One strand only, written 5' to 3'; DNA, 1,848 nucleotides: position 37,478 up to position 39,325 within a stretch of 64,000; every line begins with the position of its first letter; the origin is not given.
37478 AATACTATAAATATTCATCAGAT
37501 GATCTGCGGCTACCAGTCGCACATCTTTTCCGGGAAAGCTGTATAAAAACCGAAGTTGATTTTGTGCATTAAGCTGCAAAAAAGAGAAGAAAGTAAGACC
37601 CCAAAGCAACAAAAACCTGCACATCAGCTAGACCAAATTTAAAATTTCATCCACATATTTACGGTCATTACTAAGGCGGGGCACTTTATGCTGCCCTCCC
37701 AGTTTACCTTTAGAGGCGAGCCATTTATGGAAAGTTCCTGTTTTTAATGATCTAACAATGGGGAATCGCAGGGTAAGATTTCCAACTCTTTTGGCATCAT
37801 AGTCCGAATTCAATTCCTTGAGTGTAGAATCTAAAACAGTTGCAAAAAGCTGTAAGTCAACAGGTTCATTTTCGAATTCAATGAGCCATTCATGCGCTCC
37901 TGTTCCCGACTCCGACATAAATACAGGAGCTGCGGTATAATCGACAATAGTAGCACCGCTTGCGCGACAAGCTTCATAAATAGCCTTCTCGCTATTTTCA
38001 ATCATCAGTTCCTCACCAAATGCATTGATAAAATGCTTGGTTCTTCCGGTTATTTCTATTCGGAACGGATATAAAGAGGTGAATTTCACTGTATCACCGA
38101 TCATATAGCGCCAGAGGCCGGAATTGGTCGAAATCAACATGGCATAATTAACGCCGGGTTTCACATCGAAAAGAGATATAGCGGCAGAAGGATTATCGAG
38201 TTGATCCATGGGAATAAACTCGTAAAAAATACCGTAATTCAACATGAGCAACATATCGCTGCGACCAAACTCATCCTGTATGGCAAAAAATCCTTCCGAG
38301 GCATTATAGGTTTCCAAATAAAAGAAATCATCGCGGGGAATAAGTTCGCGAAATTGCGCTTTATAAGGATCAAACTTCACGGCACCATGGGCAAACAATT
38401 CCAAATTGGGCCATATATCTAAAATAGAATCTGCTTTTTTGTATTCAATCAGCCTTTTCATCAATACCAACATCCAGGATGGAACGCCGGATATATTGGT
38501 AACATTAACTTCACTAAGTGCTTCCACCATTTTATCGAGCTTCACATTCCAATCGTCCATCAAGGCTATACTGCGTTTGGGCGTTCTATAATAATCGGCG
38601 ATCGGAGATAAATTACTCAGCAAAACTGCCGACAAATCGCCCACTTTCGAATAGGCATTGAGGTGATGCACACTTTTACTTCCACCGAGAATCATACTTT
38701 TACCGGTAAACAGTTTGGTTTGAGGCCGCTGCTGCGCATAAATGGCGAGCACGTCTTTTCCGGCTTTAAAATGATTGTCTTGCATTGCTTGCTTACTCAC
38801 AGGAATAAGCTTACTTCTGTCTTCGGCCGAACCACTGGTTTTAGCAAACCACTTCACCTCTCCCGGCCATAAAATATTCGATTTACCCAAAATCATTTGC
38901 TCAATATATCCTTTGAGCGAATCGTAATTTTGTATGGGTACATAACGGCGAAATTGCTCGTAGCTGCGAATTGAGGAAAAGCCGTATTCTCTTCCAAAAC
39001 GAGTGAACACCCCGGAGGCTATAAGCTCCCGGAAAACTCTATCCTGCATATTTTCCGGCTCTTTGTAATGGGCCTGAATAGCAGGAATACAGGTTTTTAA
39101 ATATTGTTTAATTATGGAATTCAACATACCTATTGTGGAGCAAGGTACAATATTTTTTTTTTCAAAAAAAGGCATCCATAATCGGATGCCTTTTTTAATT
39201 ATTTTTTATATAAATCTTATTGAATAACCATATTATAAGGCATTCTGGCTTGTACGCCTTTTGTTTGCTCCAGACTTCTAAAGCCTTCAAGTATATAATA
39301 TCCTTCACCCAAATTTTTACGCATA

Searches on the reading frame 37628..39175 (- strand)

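Call 67: search_protein_families(library=pfam, proteins=[window:37628-39175:-], max_evalue=0.00001)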
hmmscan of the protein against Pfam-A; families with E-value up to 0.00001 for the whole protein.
window:37628-39175:- (515 aa): 3 families
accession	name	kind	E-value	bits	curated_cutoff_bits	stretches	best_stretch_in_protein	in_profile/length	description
PF03321.19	GH3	-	2.4e-50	171.9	23.6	1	33-282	5-302/304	GH3 family N-terminal domain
PF23572.1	GH3_C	-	1.2e-25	90.9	23.6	1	394-506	2-119/119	GH3 family C-terminal domain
PF23571.1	GH3_M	-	2.3e-19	69.7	23.6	1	310-378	2-75/75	GH3 family central domain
